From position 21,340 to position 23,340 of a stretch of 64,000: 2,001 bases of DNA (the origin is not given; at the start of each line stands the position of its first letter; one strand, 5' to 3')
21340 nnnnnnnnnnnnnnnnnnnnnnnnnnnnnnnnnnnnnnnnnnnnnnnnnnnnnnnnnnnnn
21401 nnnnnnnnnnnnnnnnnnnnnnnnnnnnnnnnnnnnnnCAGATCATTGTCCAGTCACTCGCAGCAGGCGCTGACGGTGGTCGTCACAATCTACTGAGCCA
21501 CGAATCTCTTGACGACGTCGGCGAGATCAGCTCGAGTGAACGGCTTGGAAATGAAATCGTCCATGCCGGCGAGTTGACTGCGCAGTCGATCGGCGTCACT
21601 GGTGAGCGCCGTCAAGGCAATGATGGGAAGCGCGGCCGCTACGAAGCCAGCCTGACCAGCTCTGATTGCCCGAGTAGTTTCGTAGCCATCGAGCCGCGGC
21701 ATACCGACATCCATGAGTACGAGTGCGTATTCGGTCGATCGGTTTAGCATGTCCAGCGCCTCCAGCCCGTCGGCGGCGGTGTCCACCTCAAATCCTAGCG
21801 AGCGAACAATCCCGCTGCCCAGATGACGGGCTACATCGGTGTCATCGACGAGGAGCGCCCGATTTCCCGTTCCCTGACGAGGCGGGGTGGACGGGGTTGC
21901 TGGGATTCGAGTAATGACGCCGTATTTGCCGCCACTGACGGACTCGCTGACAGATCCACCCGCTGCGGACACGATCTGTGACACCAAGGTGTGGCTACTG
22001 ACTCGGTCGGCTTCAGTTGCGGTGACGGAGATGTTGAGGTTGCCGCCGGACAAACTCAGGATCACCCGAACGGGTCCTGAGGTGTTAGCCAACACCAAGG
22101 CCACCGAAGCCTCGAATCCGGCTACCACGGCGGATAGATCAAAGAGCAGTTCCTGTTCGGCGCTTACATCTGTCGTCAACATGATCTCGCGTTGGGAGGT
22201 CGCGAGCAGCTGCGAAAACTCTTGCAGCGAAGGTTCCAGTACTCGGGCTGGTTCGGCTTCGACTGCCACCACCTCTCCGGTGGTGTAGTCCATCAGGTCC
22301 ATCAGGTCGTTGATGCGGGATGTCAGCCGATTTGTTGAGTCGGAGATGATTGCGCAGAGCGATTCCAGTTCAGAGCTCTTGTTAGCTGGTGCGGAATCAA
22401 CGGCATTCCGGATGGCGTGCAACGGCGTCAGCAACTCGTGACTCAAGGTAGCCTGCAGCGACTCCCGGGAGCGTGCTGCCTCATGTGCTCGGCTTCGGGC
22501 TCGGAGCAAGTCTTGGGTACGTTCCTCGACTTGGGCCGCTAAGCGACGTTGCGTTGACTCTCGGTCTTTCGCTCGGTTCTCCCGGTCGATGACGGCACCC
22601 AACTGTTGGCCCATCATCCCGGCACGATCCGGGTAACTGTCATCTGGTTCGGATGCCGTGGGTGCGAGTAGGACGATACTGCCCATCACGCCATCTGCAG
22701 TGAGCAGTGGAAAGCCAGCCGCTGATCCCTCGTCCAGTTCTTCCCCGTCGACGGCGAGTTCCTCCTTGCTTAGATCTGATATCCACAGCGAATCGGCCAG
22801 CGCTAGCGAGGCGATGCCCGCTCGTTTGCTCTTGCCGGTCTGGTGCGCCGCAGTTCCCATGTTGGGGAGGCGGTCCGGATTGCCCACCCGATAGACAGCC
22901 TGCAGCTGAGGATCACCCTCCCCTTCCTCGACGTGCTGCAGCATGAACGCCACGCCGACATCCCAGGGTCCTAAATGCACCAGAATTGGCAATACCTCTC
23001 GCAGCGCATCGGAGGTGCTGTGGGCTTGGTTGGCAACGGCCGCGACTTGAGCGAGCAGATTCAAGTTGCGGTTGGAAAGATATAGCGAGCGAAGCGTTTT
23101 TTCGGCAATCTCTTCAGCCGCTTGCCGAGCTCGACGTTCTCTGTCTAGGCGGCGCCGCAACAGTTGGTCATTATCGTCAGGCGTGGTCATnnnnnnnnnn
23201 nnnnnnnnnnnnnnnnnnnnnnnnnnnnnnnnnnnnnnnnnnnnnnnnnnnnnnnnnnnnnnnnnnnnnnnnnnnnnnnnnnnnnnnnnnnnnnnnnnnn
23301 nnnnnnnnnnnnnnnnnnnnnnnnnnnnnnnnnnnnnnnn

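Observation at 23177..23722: Stand-alone H-NOX haem-NO/O2 sensor in an actinobacterial context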

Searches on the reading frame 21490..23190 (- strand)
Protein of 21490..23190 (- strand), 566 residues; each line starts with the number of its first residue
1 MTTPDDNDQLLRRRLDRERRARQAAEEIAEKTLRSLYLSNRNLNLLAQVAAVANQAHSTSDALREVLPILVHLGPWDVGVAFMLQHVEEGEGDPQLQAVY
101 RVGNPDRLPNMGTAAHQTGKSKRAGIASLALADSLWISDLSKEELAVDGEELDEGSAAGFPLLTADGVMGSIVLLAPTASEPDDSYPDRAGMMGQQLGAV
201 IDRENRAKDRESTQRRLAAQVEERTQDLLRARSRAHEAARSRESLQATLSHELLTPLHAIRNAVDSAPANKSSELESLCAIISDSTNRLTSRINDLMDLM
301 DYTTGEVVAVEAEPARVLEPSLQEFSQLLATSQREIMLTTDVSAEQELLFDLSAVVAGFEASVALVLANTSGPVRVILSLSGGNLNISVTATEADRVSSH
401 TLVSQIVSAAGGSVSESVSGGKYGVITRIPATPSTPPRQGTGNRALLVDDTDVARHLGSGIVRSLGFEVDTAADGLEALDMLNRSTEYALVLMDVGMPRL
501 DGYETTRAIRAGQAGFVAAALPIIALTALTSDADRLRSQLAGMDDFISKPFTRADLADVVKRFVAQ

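Call 4: search_protein_families(library=pfam, proteins=[window:21490-23190:-], max_evalue=0.01)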
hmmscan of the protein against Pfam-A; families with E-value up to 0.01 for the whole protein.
window:21490-23190:- (566 aa): 3 families
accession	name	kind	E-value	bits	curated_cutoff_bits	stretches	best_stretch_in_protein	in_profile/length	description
PF00072.30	Response_reg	-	4.5e-22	78.8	30.2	1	446-560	2-110/111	Response regulator receiver domain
PF00512.31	HisKA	-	5e-09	36.5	26.9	1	242-300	2-61/66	His Kinase A (phospho-acceptor) domain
PF13185.12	GAF_2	-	0.0051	17.5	28.6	0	57-201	2-135/136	GAF domain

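Call 5: search_protein_families(library=ncbifam, proteins=[window:21490-23190:-], max_evalue=0.01)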
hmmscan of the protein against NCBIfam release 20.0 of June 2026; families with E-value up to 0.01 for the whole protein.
window:21490-23190:- (566 aa): 89 families (the best 25 are shown)
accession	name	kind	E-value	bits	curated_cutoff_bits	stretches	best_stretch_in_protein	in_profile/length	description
NF011874.0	PRK15347.1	equivalog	2.4e-32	111.9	852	2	445-560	693-806/921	two component system sensor kinase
NF008099.0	PRK10841.1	equivalog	1.5e-25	89.1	920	2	445-563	827-939/949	two-component system sensor histidine kinase RcsC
NF008318.0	PRK11107.1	equivalog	1.3e-22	79.7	890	2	445-564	670-785/920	two-component sensor histidine kinase BarA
NF008302.0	PRK11091.1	equivalog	3.2e-19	68.6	838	1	444-564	527-643/779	aerobic respiration two-component sensor histidine kinase ArcB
NF045944.1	ResRegRpaBCyano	equivalog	3.9e-19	68.9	330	1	446-560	1-108/229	response regulator transcription factor RpaB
NF007135.0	PRK09581.1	equivalog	5.5e-18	65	474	1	444-561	4-117/457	PleD family two-component system response regulator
NF041947.1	LuxQ_Vibrio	equivalog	1.1e-17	63.3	1200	2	445-563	725-838/843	quorum-sensing autoinducer 2 sensor kinase/phosphatase LuxQ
TIGR02956.1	TMAO_torS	equivalog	2.1e-17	62.5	676.5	2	442-563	701-819/967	TMAO reductase system sensor histidine kinase/response regulator TorS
NF012023.0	PRK15479.1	equivalog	3.8e-17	62.6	337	1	444-557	2-109/224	transcriptional regulator TctD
NF033120.0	vanR_FM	exception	6.8e-16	58.6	460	1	447-560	8-114/231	vancomycin resistance response regulator transcription factor, VanR-F/VanR-M family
NF041733.1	resp_reg_CseB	equivalog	1.6e-15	57.2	350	1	445-558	3-109/228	two-component system response regulator CseB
NF041880.1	EPS_EpsF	equivalog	2.5e-15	56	900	1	460-565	13-115/492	response regulator EpsF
NF053854.1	RespRegPhoBBctds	equivalog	3.6e-15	56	270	1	446-557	2-108/225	two-component system response regulator PhoB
TIGR01387.1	cztR_silR_copR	subfamily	2.1e-14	53.7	279.2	1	447-563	3-113/218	heavy metal response regulator transcription factor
NF008199.0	PRK10955.1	equivalog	3.1e-14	53.5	341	1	443-560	2-111/232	envelope stress response regulator transcription factor CpxR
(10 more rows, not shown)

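Call 20: find_homologous_proteins(query=window:21493-23190:-, max_evalue=0.00001)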
Query window:21493-23190:- (566 aa): 497 proteins with E <= 0.00001 among 8000 candidates; the best 120 are listed.
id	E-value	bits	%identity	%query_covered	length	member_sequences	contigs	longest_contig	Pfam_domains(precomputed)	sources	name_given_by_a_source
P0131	0.0e+0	1185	99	100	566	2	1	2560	PF00512.32,PF00072.31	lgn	-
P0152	0.0e+0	1062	90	100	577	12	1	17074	PF00512.32,PF00072.31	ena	-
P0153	8.7e-217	739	64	99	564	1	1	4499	PF00512.32,PF00072.31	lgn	-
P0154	2.0e-160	553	49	96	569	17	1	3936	PF00512.32,PF00072.31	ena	-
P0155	1.4e-157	544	49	95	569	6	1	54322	PF00512.32,PF00072.31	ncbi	-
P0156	2.3e-51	193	31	99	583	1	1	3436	PF13185.13,PF01590.33,PF00512.32,PF00072.31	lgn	-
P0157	6.3e-43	166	24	92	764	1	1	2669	PF13185.13,PF02518.32,PF00512.32,PF00072.31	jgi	jgi:signal transduction histidine kinase/CheY-like chemotaxis protein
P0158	2.9e-35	140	35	22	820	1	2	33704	PF02518.32,PF24896.2,PF00512.32,PF23198.2,PF00072.31,PF01627.29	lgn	-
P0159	4.4e-35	140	39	25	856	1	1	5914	PF02518.32,PF00512.32,PF05230.17,PF00072.31,PF01627.29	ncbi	-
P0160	4.0e-34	137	35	26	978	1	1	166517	PF00672.31,PF02518.32,PF00512.32,PF23198.2,PF00072.31,PF01627.29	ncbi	-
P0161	1.5e-33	135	38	25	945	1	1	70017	PF02518.32,PF00512.32,PF00072.31,PF01627.29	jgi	jgi:CheY-like chemotaxis protein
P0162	3.3e-31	127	22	93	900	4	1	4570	PF13185.13,PF02518.32,PF00512.32,PF00072.31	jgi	jgi:signal transduction histidine kinase/CheY-like chemotaxis protein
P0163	7.2e-31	126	28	58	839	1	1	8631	PF13185.13,PF01590.33,PF02518.32,PF13492.13,PF00512.32,PF23198.2,PF00072.31,PF06490.18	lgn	-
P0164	3.2e-30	124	44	21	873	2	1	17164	PF02743.25,PF02518.32,PF00512.32,PF00072.31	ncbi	ncbi:MAG TPA: response regulator [Duganella sp.]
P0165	3.3e-30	124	31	44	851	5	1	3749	PF13426.14,PF13188.14,PF02518.32,PF00512.32,PF00989.32,PF00072.31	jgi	-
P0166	3.8e-30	123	43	22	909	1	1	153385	PF13426.14,PF13188.14,PF08448.17,PF02518.32,PF00512.32,PF00989.32,PF00072.31,PF01627.29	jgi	jgi:PAS domain S-box-containing protein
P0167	1.4e-28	118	41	21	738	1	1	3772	PF02518.32,PF00512.32,PF23198.2,PF00072.31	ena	-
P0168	2.6e-28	117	43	21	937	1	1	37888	PF13185.13,PF02518.32,PF00512.32,PF00072.31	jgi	jgi:signal transduction histidine kinase/CheY-like chemotaxis protein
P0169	7.5e-28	116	26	63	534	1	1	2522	PF02518.32,PF00512.32,PF00072.31,PF06490.18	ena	-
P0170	9.1e-28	116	37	21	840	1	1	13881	PF02518.32,PF00512.32,PF00072.31,PF01627.29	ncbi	-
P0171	1.9e-27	114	38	22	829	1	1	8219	PF17152.11,PF02518.32,PF00512.32,PF00072.31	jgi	jgi:signal transduction histidine kinase/CheY-like chemotaxis protein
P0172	1.9e-27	114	36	34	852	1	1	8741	PF12729.14,PF02518.32,PF00512.32,PF23198.2,PF00072.31,PF02203.22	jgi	-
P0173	3.2e-27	114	28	57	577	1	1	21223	PF02518.32,PF00512.32,PF00072.31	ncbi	-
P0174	6.9e-27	113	38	23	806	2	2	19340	PF13426.14,PF13188.14,PF02518.32,PF00512.32,PF00989.32,PF00072.31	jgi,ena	-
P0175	1.6e-26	111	37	27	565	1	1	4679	PF02518.32,PF00512.32,PF00072.31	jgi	jgi:signal transduction histidine kinase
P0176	1.6e-26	111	39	21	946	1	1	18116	PF03707.22,PF02518.32,PF00512.32,PF00072.31,PF01627.29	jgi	jgi:signal transduction histidine kinase/DNA-binding response OmpR family regulator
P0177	2.0e-26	111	38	25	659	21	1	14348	PF02518.32,PF00512.32,PF00072.31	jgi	jgi:signal transduction histidine kinase/DNA-binding response OmpR family regulator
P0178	8.1e-26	109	39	23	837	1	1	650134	PF02518.32,PF00512.32,PF00072.31,PF01627.29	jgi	jgi:signal transduction histidine kinase/HPt (histidine-containing phosphotransfer) domain-containin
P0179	8.9e-26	109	39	22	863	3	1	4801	PF02518.32,PF00512.32,PF00072.31,PF01627.29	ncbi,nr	ncbi:MAG TPA: response regulator [Nitrospirota bacterium]|nr:response regulator [Nitrospirota bacter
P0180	1.0e-25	109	26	61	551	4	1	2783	PF02518.32,PF00512.32,PF00072.31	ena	-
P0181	1.2e-25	109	43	25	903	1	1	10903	PF02518.32,PF00512.32,PF00072.31,PF03924.20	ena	-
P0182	1.2e-25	109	39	24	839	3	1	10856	PF02518.32,PF13492.13,PF00512.32,PF00072.31,PF01627.29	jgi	jgi:signal transduction histidine kinase/ActR/RegA family two-component response regulator/HPt (hist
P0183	1.7e-25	108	27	61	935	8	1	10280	PF02518.32,PF00512.32,PF00072.31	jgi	jgi:signal transduction histidine kinase/DNA-binding response OmpR family regulator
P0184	1.9e-25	108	39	23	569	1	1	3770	PF02518.32,PF00512.32,PF00072.31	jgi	jgi:signal transduction histidine kinase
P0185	2.0e-25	108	28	63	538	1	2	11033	PF02518.32,PF00512.32,PF00072.31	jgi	jgi:signal transduction histidine kinase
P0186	2.7e-25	107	35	30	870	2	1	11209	PF08447.19,PF13426.14,PF08448.17,PF02518.32,PF00512.32,PF00989.32,PF00072.31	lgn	-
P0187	3.1e-25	107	27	61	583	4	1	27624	PF13581.13,PF02518.32,PF00512.32,PF00072.31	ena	-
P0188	3.9e-25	107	26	60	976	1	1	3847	PF13426.14,PF13188.14,PF13185.13,PF24820.2,PF01590.33,PF08448.17,PF02518.32,PF00512.32,PF00989.32,PF00072.31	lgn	-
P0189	5.2e-25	106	25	60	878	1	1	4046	PF02518.32,PF00512.32,PF00072.31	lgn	-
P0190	7.7e-25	106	40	21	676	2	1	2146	PF13426.14,PF13188.14,PF08448.17,PF02518.32,PF00512.32,PF00989.32,PF00072.31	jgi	jgi:PAS domain S-box-containing protein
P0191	8.2e-25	106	34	31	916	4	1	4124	PF02518.32,PF00512.32,PF23198.2,PF00072.31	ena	-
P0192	4.7e-24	103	40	23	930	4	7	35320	PF17152.11,PF00672.31,PF02518.32,PF24896.2,PF00512.32,PF00072.31,PF01627.29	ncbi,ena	-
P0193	7.9e-24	103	43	21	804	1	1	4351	PF17152.11,PF00672.31,PF02518.32,PF00512.32,PF00072.31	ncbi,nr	ncbi:MAG: response regulator [Gammaproteobacteria bacterium]|nr:response regulator [Gammaproteobacte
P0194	8.3e-24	102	29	57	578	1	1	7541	PF02518.32,PF00512.32,PF00072.31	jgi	jgi:signal transduction histidine kinase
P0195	1.0e-23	102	27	63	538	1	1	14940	PF02518.32,PF00512.32,PF00072.31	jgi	jgi:signal transduction histidine kinase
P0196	1.3e-23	102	48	20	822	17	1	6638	PF08447.19,PF13426.14,PF08448.17,PF02518.32,PF00512.32,PF00989.32,PF00072.31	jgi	jgi:PAS domain S-box-containing protein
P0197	2.0e-23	101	30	66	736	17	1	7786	PF08448.17,PF02518.32,PF00512.32,PF00989.32,PF00072.31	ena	-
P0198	2.0e-23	101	43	21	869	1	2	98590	PF02518.32,PF00512.32,PF23198.2,PF00072.31,PF01627.29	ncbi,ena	-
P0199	2.4e-23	101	36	24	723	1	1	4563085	PF02518.32,PF00512.32,PF00072.31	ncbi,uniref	ncbi:response regulator [Xanthobacter sp. AM11]|uniref:response regulator n=1 Tax=Xanthobacter sp. A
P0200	3.0e-23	101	33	21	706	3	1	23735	PF02518.32,PF00512.32,PF00072.31,PF01627.29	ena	-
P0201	3.4e-23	100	41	21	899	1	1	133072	PF02743.25,PF22588.2,PF02518.32,PF00512.32,PF00072.31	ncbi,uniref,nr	ncbi:response regulator [Azospirillum sp. B21]|uniref:response regulator n=1 Tax=Azospirillum sp. B2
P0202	3.5e-23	100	26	64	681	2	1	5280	PF08447.19,PF02518.32,PF00512.32,PF00072.31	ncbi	-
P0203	3.5e-23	100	38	24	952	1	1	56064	PF02518.32,PF00512.32,PF00072.31,PF01627.29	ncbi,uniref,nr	ncbi:response regulator [Sabulicella rubraurantiaca]|uniref:response regulator n=1 Tax=Sabulicella r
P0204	4.6e-23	100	28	64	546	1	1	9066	PF02518.32,PF00512.32,PF00072.31,PF06490.18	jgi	jgi:signal transduction histidine kinase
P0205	6.3e-23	100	28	65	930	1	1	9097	PF08447.19,PF13426.14,PF02743.25,PF02518.32,PF00512.32,PF00989.32,PF00072.31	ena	-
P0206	7.1e-23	99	50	19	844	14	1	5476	PF08447.19,PF13426.14,PF13188.14,PF08448.17,PF02518.32,PF00512.32,PF00989.32,PF00072.31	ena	-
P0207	9.0e-23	99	38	19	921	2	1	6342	PF02518.32,PF00512.32,PF00072.31,PF01627.29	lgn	-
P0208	1.0e-22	99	40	21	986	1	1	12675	PF13426.14,PF13185.13,PF01590.33,PF08448.17,PF02518.32,PF00512.32,PF00989.32,PF00072.31,PF01627.29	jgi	jgi:PAS domain S-box-containing protein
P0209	1.3e-22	99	38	26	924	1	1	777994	PF02743.25,PF22588.2,PF02518.32,PF00512.32,PF00072.31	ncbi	ncbi:response regulator [Azospirillum endophyticum]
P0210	1.4e-22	98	27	61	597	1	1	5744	PF02518.32,PF00512.32,PF00072.31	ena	-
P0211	1.6e-22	98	34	32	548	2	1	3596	PF02518.32,PF00512.32,PF23198.2,PF00072.31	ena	-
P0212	1.9e-22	98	27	64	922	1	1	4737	PF00672.31,PF08447.19,PF13426.14,PF08448.17,PF02518.32,PF00512.32,PF00989.32,PF00072.31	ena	-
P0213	2.0e-22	98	28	61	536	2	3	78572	PF13581.13,PF02518.32,PF00512.32,PF00072.31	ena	-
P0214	3.0e-22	97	27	61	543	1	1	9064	PF02518.32,PF00512.32,PF00072.31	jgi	jgi:signal transduction histidine kinase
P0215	3.1e-22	97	35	23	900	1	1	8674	PF13426.14,PF24820.2,PF02518.32,PF00512.32,PF23198.2,PF00989.32,PF00072.31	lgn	-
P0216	3.4e-22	97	39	23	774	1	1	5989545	PF17152.11,PF00672.31,PF02518.32,PF00512.32,PF00072.31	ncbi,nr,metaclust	ncbi:hypothetical protein ABI59_21200 [Acidobacteria bacterium Mor1]|nr:hypothetical protein ABI59_2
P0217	3.5e-22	97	35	26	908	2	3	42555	PF02743.25,PF22588.2,PF02518.32,PF00512.32,PF00072.31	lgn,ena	-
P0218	3.5e-22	97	37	24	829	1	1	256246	PF02518.32,PF00512.32,PF00072.31,PF01627.29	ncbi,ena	-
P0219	3.9e-22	97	43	24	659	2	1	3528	PF13426.14,PF13188.14,PF08448.17,PF02518.32,PF00512.32,PF00989.32,PF00072.31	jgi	jgi:signal transduction histidine kinase/CheY-like chemotaxis protein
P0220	5.2e-22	97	42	24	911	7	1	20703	PF02743.25,PF22588.2,PF02518.32,PF00512.32,PF00072.31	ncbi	-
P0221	5.4e-22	96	27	60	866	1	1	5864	PF08447.19,PF13426.14,PF13188.14,PF08448.17,PF02518.32,PF00512.32,PF00989.32,PF00072.31,PF01627.29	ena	-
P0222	5.8e-22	96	23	61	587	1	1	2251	PF02518.32,PF00512.32,PF23198.2,PF00072.31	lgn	-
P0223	6.1e-22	96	40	21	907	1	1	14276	PF02743.25,PF22588.2,PF02518.32,PF00512.32,PF00072.31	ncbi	-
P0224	6.3e-22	96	27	94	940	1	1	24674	PF08447.19,PF13426.14,PF13188.14,PF08448.17,PF02518.32,PF00512.32,PF00989.32,PF00072.31,PF01627.29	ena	-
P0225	6.4e-22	96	40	21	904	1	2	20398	PF02743.25,PF22588.2,PF02518.32,PF00512.32,PF00072.31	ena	-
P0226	6.6e-22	96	37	26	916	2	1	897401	PF02743.25,PF22588.2,PF02518.32,PF00512.32,PF00072.31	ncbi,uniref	ncbi:response regulator [Azospirillum sp. A26]|uniref:response regulator n=1 Tax=Azospirillum sp. A2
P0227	7.7e-22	96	41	22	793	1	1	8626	PF08447.19,PF13426.14,PF13188.14,PF08448.17,PF02518.32,PF24896.2,PF00512.32,PF00989.32,PF00072.31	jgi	jgi:two-component system, sensor histidine kinase and response regulator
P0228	9.0e-22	96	36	21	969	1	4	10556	PF02518.32,PF00512.32,PF00072.31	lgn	-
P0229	9.0e-22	96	27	61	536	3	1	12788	PF02518.32,PF00512.32,PF00072.31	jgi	jgi:signal transduction histidine kinase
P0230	9.0e-22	96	37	24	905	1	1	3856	PF02743.25,PF22588.2,PF02518.32,PF00512.32,PF00072.31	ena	-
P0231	9.0e-22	96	37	24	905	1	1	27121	PF02743.25,PF22588.2,PF02518.32,PF00512.32,PF00072.31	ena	-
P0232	9.2e-22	96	39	21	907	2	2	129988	PF02743.25,PF22588.2,PF02518.32,PF00512.32,PF00072.31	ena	-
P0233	9.7e-22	96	30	61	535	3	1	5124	PF02518.32,PF00512.32,PF00072.31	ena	-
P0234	9.8e-22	96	29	61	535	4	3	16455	PF02518.32,PF00512.32,PF00072.31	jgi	jgi:signal transduction histidine kinase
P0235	1.0e-21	96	34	26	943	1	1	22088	PF17152.11,PF00672.31,PF13426.14,PF08448.17,PF02518.32,PF00512.32,PF00989.32,PF00072.31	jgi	jgi:PAS domain S-box-containing protein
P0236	1.0e-21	96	39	23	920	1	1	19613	PF02743.25,PF22588.2,PF02518.32,PF00512.32,PF00072.31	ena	-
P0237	1.2e-21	95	27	63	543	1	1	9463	PF02518.32,PF00512.32,PF00072.31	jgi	jgi:signal transduction histidine kinase/ActR/RegA family two-component response regulator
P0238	1.2e-21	95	38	25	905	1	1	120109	PF02743.25,PF22588.2,PF02518.32,PF00512.32,PF00072.31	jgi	jgi:signal transduction histidine kinase/DNA-binding response OmpR family regulator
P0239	1.5e-21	95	38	25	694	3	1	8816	PF08447.19,PF13426.14,PF13188.14,PF12860.14,PF08448.17,PF02518.32,PF00512.32,PF00989.32,PF00072.31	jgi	-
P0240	1.5e-21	95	26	66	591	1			PF02518.32,PF00512.32,PF00072.31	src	-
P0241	1.7e-21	95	37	24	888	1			PF02743.25,PF22588.2,PF02518.32,PF00512.32,PF00072.31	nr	nr:response regulator [Azospirillum lipoferum]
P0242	1.8e-21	95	37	24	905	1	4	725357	PF02743.25,PF22588.2,PF02518.32,PF00512.32,PF00072.31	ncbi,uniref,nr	ncbi:signal transduction histidine kinase/CheY-like chemotaxis protein [Azospirillum lipoferum]|unir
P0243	2.0e-21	95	27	62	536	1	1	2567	PF02518.32,PF00512.32,PF00072.31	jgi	jgi:signal transduction histidine kinase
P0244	2.1e-21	95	36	21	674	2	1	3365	PF02518.32,PF00512.32,PF23198.2,PF00072.31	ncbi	ncbi:MAG: response regulator, partial [Limisphaerales bacterium]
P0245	2.2e-21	94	39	19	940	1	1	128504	PF08447.19,PF13426.14,PF13188.14,PF08448.17,PF02518.32,PF00512.32,PF00989.32,PF00072.31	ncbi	-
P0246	2.3e-21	94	26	59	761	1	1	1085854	PF13581.13,PF08448.17,PF02518.32,PF00512.32,PF00072.31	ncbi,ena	-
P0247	2.7e-21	94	35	23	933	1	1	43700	PF17152.11,PF00672.31,PF02518.32,PF00512.32,PF00072.31,PF01627.29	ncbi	-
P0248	3.5e-21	94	39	21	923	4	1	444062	PF02743.25,PF22588.2,PF02518.32,PF00512.32,PF00072.31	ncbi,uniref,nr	ncbi:response regulator [Azospirillum melinis]|uniref:response regulator n=1 Tax=Azospirillum melini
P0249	4.1e-21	94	39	22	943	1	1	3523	PF17152.11,PF00672.31,PF13426.14,PF08448.17,PF02518.32,PF00512.32,PF00989.32,PF00072.31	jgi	jgi:PAS domain S-box-containing protein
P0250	4.5e-21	93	36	20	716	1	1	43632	PF13581.13,PF02518.32,PF00512.32,PF00072.31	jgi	jgi:signal transduction histidine kinase/DNA-binding response OmpR family regulator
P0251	5.2e-21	93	37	21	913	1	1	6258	PF13426.14,PF13188.14,PF08448.17,PF02518.32,PF00512.32,PF23198.2,PF00989.32,PF00072.31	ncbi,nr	ncbi:MAG: response regulator, partial [Halobacteriales archaeon]|nr:response regulator [Halobacteria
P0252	5.6e-21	93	41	22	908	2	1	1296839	PF02743.25,PF22588.2,PF02518.32,PF00512.32,PF00072.31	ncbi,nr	ncbi:histidine kinase [Azospirillum sp. TSO35-2]|nr:histidine kinase [Azospirillum sp. TSO35-2]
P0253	6.0e-21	93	43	26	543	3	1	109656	PF02518.32,PF00512.32,PF00072.31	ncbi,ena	-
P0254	7.0e-21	93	25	58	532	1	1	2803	PF02518.32,PF00512.32,PF23198.2,PF00072.31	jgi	jgi:signal transduction histidine kinase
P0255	8.0e-21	93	25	60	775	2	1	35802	PF17152.11,PF00672.31,PF02518.32,PF00512.32,PF00072.31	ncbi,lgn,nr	ncbi:MAG TPA: response regulator [Holophaga sp.]|nr:response regulator [Holophaga sp.]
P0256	8.5e-21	93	25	64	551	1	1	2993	PF02518.32,PF00512.32,PF00072.31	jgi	-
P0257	9.0e-21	92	36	29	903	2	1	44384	PF02743.25,PF22588.2,PF02518.32,PF00512.32,PF00072.31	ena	-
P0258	9.1e-21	92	38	21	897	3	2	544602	PF02743.25,PF22588.2,PF02518.32,PF00512.32,PF00072.31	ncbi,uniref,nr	ncbi:response regulator [Azospirillum ramasamyi]|uniref:histidine kinase n=1 Tax=Azospirillum ramasa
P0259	1.0e-20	92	27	62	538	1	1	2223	PF02518.32,PF00512.32,PF00072.31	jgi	jgi:signal transduction histidine kinase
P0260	1.1e-20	92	24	62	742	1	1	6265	PF02518.32,PF00512.32,PF00072.31,PF01627.29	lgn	-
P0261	1.3e-20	92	38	23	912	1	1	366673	PF02743.25,PF22588.2,PF02518.32,PF00512.32,PF00072.31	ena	-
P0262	1.3e-20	92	38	23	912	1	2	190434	PF02743.25,PF22588.2,PF02518.32,PF00512.32,PF00072.31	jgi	-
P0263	1.4e-20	92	39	22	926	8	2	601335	PF02743.25,PF22588.2,PF02518.32,PF00512.32,PF00072.31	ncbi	ncbi:response regulator [Azospirillum palustre]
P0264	1.4e-20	92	37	24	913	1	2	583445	PF02743.25,PF22588.2,PF02518.32,PF00512.32,PF00072.31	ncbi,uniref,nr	ncbi:histidine kinase [Azospirillum sp. TSH100]|uniref:response regulator n=1 Tax=Azospirillum sp. T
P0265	1.5e-20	92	39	24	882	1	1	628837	PF02743.25,PF22588.2,PF02518.32,PF00512.32,PF00072.31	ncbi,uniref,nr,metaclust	ncbi:two-component hybrid sensor and regulator (plasmid) [Azospirillum sp. B510]|uniref:response reg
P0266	1.6e-20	92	39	22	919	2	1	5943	PF02743.25,PF22588.2,PF02518.32,PF00512.32,PF00072.31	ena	-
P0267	2.1e-20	91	35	21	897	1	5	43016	PF17152.11,PF00672.31,PF02518.32,PF00512.32,PF00072.31,PF01627.29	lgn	-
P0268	2.4e-20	91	27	55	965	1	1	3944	PF13426.14,PF13188.14,PF13185.13,PF01590.33,PF08448.17,PF02518.32,PF13492.13,PF00512.32,PF00989.32,PF00072.31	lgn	-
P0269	2.6e-20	91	27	61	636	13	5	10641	PF13185.13,PF01590.33,PF02518.32,PF13492.13,PF00512.32,PF00072.31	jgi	-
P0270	2.8e-20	91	26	59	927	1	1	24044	PF02518.32,PF00512.32,PF00072.31,PF01627.29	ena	-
